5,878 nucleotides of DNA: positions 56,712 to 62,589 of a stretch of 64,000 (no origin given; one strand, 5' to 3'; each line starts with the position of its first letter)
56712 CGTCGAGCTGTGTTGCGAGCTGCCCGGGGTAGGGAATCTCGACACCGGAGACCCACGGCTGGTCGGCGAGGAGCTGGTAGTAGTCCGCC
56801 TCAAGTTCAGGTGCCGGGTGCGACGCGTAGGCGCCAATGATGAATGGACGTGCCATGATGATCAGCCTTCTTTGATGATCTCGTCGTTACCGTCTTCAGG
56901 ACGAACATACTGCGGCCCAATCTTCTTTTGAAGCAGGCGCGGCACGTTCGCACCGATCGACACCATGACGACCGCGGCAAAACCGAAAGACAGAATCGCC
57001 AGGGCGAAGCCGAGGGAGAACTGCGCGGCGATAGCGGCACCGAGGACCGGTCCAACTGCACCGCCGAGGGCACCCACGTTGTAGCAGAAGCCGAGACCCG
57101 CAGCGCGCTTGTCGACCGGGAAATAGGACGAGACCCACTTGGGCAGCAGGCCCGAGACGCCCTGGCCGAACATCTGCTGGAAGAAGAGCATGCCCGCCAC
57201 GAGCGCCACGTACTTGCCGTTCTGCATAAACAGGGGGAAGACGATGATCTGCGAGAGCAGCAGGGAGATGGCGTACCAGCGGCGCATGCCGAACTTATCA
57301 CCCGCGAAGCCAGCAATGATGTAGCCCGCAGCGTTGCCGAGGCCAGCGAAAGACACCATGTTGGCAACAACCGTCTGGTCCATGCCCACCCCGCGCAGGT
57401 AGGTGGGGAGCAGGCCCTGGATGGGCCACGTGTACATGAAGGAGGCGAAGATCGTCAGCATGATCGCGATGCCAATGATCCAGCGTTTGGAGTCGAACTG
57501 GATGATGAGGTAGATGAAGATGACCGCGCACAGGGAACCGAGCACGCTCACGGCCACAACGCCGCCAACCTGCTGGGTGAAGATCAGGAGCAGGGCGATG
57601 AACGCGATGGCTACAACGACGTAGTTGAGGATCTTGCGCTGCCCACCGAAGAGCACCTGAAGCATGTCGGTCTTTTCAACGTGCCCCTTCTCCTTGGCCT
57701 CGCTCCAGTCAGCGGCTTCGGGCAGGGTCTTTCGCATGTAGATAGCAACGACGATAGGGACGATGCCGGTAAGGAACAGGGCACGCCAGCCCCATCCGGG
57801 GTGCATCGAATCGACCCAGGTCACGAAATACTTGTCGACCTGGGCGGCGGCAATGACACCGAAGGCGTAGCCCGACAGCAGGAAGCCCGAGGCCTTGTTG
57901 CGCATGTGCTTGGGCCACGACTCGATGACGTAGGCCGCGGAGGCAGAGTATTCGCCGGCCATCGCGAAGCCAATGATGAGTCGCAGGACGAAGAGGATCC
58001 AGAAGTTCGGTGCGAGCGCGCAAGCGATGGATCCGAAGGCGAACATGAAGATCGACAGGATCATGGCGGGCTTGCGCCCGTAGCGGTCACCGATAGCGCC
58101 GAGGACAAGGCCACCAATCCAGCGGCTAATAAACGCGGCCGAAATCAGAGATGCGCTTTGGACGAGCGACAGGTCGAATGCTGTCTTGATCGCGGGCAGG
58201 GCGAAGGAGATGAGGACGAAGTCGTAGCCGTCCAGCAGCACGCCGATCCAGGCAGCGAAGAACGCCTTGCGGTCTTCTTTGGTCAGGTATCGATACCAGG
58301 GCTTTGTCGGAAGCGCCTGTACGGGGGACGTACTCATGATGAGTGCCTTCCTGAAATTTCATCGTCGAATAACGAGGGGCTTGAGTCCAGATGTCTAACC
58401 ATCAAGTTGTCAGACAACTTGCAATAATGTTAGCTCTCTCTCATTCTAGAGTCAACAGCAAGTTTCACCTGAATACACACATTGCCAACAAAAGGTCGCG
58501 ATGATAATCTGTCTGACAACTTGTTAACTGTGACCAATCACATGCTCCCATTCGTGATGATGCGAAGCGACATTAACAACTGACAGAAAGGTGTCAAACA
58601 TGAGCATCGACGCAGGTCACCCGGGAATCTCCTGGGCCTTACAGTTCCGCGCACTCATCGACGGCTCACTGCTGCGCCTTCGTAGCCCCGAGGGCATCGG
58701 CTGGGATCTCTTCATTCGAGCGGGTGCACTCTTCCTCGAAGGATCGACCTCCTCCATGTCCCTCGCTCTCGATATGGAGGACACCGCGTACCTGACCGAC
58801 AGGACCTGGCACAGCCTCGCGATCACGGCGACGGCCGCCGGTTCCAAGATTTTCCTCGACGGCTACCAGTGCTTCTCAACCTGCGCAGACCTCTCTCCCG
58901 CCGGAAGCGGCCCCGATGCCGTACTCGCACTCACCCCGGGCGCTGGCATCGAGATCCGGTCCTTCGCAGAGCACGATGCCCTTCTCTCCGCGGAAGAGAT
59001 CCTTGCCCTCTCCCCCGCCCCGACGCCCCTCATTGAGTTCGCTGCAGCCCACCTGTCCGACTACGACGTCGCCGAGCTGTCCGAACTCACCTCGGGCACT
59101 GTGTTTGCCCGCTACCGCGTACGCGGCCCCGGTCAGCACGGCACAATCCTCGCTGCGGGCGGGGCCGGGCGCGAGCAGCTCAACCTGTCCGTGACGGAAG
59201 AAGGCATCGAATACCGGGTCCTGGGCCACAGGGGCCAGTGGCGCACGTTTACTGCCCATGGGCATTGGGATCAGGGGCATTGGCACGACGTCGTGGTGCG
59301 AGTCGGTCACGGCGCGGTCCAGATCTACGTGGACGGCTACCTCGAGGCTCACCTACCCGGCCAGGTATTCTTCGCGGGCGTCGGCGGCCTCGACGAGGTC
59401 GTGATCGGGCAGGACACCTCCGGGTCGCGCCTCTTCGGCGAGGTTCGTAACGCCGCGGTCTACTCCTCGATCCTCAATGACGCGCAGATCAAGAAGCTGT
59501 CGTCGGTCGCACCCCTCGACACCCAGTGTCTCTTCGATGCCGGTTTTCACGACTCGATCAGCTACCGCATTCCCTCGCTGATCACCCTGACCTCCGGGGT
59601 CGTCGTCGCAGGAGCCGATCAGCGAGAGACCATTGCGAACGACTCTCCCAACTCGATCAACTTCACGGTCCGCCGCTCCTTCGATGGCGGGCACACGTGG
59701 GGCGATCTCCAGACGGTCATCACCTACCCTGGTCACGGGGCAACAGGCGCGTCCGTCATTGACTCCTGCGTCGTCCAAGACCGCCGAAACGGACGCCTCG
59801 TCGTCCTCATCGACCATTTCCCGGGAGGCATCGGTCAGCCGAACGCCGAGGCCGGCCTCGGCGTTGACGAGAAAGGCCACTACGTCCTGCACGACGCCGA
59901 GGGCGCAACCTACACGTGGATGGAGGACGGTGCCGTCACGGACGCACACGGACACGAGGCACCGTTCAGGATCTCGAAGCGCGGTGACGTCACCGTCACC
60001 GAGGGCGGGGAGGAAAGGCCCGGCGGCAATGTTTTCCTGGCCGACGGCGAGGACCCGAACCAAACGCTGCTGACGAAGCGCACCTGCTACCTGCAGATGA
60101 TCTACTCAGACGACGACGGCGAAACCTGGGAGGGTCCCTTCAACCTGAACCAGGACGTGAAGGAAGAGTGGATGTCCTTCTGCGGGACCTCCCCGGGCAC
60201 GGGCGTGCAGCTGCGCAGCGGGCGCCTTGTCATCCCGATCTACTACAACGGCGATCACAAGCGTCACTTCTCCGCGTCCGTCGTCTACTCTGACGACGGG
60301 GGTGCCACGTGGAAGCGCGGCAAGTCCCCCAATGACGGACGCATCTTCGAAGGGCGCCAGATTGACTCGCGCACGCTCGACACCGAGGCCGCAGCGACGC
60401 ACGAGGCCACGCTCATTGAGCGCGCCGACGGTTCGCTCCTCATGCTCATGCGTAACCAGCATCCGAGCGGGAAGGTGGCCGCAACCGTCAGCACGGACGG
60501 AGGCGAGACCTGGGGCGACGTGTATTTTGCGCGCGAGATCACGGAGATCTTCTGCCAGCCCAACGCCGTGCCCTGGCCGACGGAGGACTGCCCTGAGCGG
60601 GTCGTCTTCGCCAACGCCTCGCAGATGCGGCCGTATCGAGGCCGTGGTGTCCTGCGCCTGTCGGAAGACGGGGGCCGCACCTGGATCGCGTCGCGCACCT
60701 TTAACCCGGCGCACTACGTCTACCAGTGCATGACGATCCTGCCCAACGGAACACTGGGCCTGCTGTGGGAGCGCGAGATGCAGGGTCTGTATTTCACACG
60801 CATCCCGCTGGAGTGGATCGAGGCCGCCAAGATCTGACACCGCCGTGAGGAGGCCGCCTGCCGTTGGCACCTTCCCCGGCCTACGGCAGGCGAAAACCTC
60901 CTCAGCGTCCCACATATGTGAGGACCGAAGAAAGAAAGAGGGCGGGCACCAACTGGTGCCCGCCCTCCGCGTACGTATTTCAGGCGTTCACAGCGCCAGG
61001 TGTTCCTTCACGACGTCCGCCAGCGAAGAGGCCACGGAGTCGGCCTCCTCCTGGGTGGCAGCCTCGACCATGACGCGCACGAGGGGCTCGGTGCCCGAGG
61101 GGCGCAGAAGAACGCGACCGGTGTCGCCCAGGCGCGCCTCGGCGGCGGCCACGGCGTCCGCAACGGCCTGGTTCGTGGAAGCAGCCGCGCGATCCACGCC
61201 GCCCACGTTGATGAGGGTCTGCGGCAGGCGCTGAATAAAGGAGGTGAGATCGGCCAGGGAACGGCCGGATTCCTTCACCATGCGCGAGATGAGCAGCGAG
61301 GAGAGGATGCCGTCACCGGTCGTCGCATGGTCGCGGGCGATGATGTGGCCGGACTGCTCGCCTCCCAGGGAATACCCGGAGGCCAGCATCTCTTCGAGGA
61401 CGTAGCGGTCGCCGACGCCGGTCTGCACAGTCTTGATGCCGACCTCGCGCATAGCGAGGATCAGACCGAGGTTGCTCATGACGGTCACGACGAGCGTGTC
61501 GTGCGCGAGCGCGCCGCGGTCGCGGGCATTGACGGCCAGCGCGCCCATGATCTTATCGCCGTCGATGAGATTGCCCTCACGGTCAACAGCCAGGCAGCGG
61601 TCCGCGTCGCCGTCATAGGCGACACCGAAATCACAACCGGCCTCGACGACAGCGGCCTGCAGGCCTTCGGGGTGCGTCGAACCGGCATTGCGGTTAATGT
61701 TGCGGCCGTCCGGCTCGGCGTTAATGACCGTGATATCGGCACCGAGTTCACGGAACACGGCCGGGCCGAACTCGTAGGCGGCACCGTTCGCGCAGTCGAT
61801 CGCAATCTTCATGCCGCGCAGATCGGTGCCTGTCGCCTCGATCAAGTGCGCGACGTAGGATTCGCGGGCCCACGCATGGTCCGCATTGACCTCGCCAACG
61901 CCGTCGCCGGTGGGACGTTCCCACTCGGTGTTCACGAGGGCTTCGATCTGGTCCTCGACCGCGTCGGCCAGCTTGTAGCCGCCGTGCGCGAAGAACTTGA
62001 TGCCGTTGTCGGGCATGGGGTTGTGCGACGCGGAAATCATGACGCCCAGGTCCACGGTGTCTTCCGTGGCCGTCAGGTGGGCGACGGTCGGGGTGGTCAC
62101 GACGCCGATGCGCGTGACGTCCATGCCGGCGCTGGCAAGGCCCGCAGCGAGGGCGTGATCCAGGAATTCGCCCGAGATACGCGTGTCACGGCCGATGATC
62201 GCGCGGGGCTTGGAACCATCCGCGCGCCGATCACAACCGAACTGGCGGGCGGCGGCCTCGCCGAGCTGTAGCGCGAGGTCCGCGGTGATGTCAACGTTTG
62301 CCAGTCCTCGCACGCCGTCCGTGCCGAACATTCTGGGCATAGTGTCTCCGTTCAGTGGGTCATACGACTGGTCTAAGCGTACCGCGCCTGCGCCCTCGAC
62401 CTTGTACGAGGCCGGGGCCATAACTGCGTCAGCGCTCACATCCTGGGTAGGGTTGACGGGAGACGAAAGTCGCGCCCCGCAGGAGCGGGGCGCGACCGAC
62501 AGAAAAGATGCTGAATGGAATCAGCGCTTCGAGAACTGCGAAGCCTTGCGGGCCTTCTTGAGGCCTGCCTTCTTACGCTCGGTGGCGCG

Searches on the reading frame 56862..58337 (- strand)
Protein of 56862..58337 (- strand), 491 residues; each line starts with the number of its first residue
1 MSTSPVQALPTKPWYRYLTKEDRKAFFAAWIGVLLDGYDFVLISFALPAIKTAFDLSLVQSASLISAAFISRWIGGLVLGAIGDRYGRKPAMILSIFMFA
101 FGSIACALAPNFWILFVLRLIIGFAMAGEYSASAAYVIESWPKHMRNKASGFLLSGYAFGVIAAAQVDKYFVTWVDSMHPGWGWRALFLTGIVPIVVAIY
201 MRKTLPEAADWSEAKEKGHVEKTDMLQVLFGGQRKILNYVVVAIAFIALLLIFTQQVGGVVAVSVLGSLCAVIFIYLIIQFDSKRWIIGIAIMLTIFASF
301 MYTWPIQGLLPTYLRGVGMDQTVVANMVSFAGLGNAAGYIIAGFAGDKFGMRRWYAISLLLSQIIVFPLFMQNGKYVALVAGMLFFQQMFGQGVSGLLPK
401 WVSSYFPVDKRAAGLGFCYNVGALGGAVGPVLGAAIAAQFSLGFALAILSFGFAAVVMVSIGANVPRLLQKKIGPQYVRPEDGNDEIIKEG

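Call 58: search_protein_families(library=pfam, proteins=[window:56862-58337:-], max_evalue=0.00001)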
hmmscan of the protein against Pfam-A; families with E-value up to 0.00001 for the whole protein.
window:56862-58337:- (491 aa): 3 families
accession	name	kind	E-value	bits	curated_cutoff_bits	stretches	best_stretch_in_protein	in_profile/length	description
PF07690.21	MFS_1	-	2.5e-43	148.8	33.4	2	30-304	2-289/347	Major Facilitator Superfamily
PF00083.30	Sugar_tr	-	1.2e-28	100.6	22.3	1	26-466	3-438/452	Sugar (and other) transporter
PF06779.20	MFS_4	-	6.5e-06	26.2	26.3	0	46-249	15-211/364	Uncharacterised MFS-type transporter YbfB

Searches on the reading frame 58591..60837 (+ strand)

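Call 58: search_protein_families(library=pfam, proteins=[window:58591-60837:+], max_evalue=0.00001)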
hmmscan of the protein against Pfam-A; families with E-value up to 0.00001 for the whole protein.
window:58591-60837:+ (748 aa): 6 families
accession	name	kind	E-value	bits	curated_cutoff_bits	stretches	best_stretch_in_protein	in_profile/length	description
PF13088.12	BNR_2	-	6.8e-23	81.8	31.4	1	498-722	79-275/277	BNR repeat-like domain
PF13385.13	Laminin_G_3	-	1.3e-14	55.1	27.6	1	166-301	16-151/151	Concanavalin A-like lectin/glucanases superfamily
PF13859.12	BNR_3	-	2.8e-14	53.7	27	1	327-643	1-212/308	BNR repeat-like domain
PF24316.1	Tli3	-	1e-09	39.2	27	0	490-516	73-98/129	T6SS Tli3 immunity protein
PF02012.26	BNR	-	1.4e-08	33.9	27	0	566-576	2-12/12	BNR/Asp-box repeat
PF02210.31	Laminin_G_2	-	3.1e-07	31.3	22.9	0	182-256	6-80/126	Laminin G domain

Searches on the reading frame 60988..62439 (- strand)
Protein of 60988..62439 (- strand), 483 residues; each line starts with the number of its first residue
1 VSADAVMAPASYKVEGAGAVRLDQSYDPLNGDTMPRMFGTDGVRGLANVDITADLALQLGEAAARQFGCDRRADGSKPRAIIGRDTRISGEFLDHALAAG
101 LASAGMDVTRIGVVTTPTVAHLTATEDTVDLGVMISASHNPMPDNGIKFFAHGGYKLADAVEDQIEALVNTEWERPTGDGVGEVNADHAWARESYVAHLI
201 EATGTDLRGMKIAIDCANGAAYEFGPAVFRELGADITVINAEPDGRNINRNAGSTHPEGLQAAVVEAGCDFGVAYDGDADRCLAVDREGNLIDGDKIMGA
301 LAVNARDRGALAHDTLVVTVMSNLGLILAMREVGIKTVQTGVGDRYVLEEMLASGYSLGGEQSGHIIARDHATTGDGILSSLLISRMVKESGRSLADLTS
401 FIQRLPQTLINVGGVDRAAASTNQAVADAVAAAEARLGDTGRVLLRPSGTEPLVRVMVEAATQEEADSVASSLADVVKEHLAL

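Call 58: search_protein_families(library=pfam, proteins=[window:60988-62439:-], max_evalue=0.00001)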
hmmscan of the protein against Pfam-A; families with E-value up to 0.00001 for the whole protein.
window:60988-62439:- (483 aa): 4 families
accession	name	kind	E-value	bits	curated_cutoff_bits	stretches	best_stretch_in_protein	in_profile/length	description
PF02878.22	PGM_PMM_I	-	1.4e-38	132.1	22.5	1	36-172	2-134/138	Phosphoglucomutase/phosphomannomutase, alpha/beta/alpha domain I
PF02880.22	PGM_PMM_III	-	3.8e-32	111.3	20.7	1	293-402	1-112/115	Phosphoglucomutase/phosphomannomutase, alpha/beta/alpha domain III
PF02879.22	PGM_PMM_II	-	8e-17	62.1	29.3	1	194-289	2-103/103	Phosphoglucomutase/phosphomannomutase, alpha/beta/alpha domain II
PF00408.26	PGM_PMM_IV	-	1.2e-16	61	23.1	1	409-475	1-67/68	Phosphoglucomutase/phosphomannomutase, C-terminal domain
